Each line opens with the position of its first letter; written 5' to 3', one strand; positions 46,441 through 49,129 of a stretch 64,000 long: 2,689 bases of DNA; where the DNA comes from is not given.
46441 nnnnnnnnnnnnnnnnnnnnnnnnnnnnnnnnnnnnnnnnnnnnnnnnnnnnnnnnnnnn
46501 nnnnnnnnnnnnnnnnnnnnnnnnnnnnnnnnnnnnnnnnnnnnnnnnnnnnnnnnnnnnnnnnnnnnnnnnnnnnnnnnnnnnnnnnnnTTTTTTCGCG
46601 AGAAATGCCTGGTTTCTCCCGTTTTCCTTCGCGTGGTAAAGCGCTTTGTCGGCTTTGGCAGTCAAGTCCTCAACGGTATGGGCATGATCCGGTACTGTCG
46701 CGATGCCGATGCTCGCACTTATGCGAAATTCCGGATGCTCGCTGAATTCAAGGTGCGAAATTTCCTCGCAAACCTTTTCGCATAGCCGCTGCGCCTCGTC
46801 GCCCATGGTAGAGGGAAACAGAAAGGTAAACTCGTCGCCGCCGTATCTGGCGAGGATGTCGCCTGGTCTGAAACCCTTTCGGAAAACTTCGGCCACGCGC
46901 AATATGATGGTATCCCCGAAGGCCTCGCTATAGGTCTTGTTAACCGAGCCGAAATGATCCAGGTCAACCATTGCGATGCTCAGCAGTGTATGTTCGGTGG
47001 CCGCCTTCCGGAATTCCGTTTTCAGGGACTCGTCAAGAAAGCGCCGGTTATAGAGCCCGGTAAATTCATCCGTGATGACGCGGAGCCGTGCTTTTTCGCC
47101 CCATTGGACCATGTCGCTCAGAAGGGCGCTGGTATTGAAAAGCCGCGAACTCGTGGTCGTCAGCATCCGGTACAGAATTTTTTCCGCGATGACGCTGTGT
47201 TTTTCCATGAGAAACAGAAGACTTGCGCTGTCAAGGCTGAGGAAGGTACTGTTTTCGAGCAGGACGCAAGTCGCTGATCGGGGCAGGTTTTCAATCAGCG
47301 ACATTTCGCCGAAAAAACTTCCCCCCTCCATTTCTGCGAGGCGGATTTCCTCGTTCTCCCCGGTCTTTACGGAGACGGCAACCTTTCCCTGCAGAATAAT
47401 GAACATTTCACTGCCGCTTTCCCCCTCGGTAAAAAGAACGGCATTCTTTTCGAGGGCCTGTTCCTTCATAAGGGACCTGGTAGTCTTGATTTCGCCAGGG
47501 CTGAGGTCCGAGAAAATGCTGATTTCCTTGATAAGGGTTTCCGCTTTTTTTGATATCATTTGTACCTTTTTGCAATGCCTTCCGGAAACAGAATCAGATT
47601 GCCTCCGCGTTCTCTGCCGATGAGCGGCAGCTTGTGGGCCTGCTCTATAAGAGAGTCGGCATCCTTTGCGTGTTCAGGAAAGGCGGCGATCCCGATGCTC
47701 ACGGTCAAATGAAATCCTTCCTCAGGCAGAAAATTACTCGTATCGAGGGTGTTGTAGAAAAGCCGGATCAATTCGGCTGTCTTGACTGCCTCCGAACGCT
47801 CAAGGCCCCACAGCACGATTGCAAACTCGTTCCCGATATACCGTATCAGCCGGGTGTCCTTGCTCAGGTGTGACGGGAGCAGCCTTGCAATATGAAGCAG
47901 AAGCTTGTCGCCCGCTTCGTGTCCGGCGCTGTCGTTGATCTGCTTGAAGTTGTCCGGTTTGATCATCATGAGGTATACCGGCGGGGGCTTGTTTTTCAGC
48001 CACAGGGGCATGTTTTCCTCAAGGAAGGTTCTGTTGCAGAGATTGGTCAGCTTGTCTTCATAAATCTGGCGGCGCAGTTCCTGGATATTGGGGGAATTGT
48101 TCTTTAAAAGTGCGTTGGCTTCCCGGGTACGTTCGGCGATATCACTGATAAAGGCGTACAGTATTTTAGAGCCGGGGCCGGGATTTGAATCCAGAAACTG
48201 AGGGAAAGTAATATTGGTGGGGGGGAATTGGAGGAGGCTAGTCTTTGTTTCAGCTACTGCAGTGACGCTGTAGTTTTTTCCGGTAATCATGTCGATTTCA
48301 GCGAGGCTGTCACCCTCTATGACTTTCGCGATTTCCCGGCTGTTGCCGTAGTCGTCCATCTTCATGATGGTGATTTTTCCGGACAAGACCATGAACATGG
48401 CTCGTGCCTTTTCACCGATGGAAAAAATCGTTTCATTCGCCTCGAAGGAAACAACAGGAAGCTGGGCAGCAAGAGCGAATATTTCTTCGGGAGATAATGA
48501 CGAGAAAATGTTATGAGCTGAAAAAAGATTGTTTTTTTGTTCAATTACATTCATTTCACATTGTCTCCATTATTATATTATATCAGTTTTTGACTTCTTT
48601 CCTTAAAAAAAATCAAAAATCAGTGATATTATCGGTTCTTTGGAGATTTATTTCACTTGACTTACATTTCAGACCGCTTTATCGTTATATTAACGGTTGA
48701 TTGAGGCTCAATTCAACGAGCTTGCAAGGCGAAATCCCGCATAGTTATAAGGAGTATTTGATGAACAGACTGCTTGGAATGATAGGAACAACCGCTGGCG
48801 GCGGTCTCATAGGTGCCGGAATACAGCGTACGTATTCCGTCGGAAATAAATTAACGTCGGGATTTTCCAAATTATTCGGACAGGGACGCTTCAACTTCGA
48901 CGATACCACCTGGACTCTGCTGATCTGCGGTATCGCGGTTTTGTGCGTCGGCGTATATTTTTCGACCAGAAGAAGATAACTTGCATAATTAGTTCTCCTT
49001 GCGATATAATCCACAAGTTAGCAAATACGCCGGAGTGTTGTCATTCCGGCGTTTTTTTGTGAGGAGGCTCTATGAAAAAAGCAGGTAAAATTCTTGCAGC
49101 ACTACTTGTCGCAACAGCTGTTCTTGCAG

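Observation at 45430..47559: cNMP-GGDEF-DHH/DHHA1 fusion: cyclase-like and phosphodiesterase domains behind a cyclic-nucleotide sensor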

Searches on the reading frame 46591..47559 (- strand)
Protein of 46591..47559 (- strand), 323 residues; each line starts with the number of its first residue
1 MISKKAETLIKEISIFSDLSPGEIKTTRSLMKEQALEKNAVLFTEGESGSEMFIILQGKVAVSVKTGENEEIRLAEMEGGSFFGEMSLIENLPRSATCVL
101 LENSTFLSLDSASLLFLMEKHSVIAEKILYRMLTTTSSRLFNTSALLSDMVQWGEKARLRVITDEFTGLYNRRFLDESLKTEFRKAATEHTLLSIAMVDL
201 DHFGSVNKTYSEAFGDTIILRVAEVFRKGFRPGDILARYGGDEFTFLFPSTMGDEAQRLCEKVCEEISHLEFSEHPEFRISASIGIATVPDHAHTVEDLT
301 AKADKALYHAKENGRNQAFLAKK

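Call 31: search_solved_structures(query=window:46591-47559:-, max_evalue=1e-10, show_alignments=4)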
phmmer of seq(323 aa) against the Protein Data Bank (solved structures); distinct sequences matched with E-value up to 1e-10: 78 (the best 60 are shown).
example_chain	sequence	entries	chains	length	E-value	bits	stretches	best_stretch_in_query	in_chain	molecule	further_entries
6zxm_A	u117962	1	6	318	4e-32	115.1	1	156-318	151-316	Putative GGDEF/response regulator receiver domain protein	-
3i5c_A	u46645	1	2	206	1.5e-30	110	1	154-320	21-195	Fusion of General control protein GCN4 and WSPR response regulator protein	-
6zxb_A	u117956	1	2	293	2.9e-30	109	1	156-318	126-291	Putative GGDEF/response regulator receiver domain protein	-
9t28_A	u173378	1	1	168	3.3e-30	108.8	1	163-319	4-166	diguanylate cyclase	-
6zxc_A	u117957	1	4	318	3.6e-30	108.7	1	156-318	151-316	Putative GGDEF/response regulator receiver domain protein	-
3i5b_A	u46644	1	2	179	1.2e-29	107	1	163-320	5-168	WspR response regulator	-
3bre_A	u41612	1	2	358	3.7e-29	105.4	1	162-320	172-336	Probable two-component response regulator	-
3i5a_A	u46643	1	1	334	3.2e-27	99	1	161-318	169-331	Response regulator/GGDEF domain protein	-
5euh_A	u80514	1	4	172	2.2e-26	96.2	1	162-321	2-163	Putative GGDEF domain membrane protein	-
3ign_A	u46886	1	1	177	2.5e-26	96.1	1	161-320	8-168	Diguanylate cyclase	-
9ya0_MA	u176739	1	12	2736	2.1e-25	93.1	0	7-115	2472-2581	PCR12, TGME49_219070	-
6d9m_A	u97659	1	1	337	3.5e-24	89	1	163-321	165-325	Fusion protein of Endolysin,Response receiver sensor diguanylate cyclase, GAF domain-conta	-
6et7_A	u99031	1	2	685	5.3e-23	85.2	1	150-318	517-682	Diguanylate cyclase (GGDEF) domain-containing protein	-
5llw_B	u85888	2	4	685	1.1e-22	84.1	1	152-318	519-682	Diguanylate cyclase (GGDEF) domain-containing protein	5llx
4wxw_A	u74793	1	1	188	2.2e-22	83.2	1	161-318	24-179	Uncharacterized protein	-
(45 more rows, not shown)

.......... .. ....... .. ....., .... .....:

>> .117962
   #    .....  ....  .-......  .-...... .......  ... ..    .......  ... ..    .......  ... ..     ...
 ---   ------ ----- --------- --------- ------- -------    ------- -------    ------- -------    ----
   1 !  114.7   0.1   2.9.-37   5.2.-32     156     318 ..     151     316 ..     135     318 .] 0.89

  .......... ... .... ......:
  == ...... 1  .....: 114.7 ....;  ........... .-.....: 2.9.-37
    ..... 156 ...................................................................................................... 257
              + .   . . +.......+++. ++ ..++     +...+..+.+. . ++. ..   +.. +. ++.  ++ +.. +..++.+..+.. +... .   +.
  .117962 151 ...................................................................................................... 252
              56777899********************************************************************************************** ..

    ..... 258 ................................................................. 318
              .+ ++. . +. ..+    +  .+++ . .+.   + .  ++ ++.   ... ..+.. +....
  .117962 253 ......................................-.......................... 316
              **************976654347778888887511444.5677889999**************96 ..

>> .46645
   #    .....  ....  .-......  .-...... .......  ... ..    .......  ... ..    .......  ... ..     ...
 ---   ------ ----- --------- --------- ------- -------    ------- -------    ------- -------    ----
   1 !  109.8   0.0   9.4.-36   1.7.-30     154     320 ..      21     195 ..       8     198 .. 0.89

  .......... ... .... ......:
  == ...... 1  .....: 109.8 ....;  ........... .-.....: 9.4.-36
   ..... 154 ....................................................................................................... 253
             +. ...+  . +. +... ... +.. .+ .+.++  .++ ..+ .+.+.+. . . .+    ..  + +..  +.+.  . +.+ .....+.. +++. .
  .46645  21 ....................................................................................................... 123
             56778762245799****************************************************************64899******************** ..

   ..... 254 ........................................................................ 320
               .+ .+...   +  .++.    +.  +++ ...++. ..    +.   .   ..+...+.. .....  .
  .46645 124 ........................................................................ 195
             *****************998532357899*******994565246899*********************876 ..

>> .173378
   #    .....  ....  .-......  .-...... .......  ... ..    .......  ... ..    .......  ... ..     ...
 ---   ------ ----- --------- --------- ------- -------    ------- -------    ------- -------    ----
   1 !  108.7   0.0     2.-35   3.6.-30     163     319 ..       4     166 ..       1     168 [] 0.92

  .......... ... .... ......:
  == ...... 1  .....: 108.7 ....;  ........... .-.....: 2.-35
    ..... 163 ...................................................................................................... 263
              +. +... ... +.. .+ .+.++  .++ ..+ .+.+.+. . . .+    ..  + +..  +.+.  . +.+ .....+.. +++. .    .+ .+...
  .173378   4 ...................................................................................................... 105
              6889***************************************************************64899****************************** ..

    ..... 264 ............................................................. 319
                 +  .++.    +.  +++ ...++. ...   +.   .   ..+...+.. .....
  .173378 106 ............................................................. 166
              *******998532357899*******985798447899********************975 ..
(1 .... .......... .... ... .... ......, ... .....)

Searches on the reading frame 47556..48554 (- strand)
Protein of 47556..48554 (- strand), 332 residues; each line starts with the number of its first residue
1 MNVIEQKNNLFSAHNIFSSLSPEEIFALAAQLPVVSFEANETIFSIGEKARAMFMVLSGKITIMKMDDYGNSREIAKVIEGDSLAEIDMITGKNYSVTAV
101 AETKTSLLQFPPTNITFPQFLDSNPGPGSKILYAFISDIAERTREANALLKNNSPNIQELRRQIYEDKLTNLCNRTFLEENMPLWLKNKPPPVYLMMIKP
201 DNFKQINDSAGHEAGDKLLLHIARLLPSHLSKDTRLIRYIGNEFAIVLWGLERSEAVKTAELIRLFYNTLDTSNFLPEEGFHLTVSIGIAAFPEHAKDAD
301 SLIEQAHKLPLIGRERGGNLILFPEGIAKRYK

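Call 3: search_protein_families(library=pfam, proteins=[window:47556-48554:-], max_evalue=0.01)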
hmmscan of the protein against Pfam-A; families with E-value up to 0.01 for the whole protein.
window:47556-48554:- (332 aa): 2 families
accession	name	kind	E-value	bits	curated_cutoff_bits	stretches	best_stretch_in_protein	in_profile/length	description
PF00990.26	GGDEF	-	2.6e-31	109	23.8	1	166-308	3-149/161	Diguanylate cyclase, GGDEF domain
PF00027.35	cNMP_binding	-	5.8e-16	58.7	27.5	1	35-113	2-80/89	Cyclic nucleotide-binding domain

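Call 4: search_protein_families(library=ncbifam, proteins=[window:47556-48554:-], max_evalue=0.01)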
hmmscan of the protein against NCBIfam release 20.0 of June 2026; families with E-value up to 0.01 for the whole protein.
window:47556-48554:- (332 aa): 27 families (the best 25 are shown)
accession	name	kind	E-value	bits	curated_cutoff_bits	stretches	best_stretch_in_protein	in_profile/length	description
NF007423.1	PRK09966.1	equivalog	1.4e-28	99.9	325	1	157-307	232-383/390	diguanylate cyclase DgcN/YfiN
TIGR00254.1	GGDEF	domain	2.6e-28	98.8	37.4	1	161-308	2-151/168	diguanylate cyclase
NF007135.0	PRK09581.1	equivalog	1.7e-25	89.7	474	1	162-319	290-450/457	PleD family two-component system response regulator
NF038266.1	diguan_SiaD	equivalog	1.1e-20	74.1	290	1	158-317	88-248/252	biofilm regulation diguanylate cyclase SiaD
NF007380.0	PRK09894.1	equivalog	1.1e-19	70.9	256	1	166-317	131-280/296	diguanylate cyclase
NF045675.1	PhdiestaseDibA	equivalog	1.1e-19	70.2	980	1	158-306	197-346/623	phosphodiesterase DibA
NF008467.0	PRK11359.1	equivalog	1.5e-18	66.2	857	1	134-323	346-530/800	oxygen-sensing cyclic-di-GMP phosphodiesterase DosP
NF041606.1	dguan_cyc_DgcA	equivalog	2.5e-18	66.1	370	1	189-319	206-334/340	diguanylate cyclase DgcA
NF047872.1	GGDEF_GdpS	equivalog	8.1e-18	64.7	400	1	167-323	190-349/355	GGDEF domain-containing protein GdpS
NF051473.1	DigCycDgcsShew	equivalog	2e-16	60.2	400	1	153-308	124-275/291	diguanylate cyclase DgcS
NF007298.0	PRK09776.1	equivalog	2.3e-16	58.9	1135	1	158-306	678-827/1111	diguanylate cyclase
NF052458.1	PhdiestGepA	equivalog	2.9e-16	58.8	1200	1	152-292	413-548/840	phosphodiesterase GepA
NF011955.1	PRK15426.1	equivalog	3.2e-16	58.6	408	1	158-292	392-528/564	cellulose biosynthesis regulator diguanylate cyclase DgcQ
NF007474.0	PRK10060.1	equivalog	1.4e-15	56.6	782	1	158-309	231-380/663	cyclic di-GMP phosphodiesterase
NF047654.1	DiguCycDgcRLepto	equivalog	1.9e-15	56.6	500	1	159-292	128-263/295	diguanylate cyclase DgcR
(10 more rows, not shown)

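Call 70: find_related_loci(query=A4, collection=metagenome_contigs, flank=4000)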
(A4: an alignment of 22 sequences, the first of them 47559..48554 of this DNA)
Query A4 (332 aa) in metagenome_contigs; peptide patterns used: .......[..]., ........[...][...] (x = any residue, [..] = any of these).
600 stretches matched a pattern (row limit reached: there are more); 550 encode a relative of the query (tblastn E <= 1e-3); the best 80 are kept; 80 distinct loci.
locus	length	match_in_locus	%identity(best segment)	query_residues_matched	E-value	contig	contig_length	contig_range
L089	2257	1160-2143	56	1-328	2e-126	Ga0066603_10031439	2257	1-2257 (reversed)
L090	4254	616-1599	56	1-328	4e-121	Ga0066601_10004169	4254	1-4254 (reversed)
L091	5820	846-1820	55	1-325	6e-116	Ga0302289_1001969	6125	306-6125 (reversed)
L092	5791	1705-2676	44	1-325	4e-88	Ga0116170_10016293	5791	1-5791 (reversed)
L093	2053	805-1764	43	5-324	1e-89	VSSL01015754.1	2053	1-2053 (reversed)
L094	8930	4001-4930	44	16-325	1e-82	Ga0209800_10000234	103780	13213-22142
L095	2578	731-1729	41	1-325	9e-85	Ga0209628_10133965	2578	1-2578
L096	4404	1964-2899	41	16-325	1e-80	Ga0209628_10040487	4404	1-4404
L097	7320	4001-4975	41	1-324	2e-79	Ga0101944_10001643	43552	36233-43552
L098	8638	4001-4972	43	2-325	2e-79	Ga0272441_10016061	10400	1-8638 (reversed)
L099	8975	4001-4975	42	1-324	3e-78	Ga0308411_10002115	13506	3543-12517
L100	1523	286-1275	42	4-327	9e-82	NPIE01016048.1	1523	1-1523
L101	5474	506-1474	41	4-327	8e-77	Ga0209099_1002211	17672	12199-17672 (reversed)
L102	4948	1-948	42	10-325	8e-77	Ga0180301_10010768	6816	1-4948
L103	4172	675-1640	42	4-325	4e-77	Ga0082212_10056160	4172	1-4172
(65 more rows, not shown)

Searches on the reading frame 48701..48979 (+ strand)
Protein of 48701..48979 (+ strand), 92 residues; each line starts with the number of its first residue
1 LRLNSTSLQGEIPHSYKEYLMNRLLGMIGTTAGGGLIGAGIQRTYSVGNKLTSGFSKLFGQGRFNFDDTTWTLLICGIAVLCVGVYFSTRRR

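Call 3: search_protein_families(library=pfam, proteins=[window:48701-48979:+], max_evalue=0.01)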
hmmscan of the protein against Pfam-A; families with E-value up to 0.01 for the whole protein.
window:48701-48979:+ (92 aa): 1 family
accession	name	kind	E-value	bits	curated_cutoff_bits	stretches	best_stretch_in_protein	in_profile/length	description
PF11381.13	DUF3185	-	2.7e-05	24.5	25.3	1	23-86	1-57/59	Protein of unknown function (DUF3185)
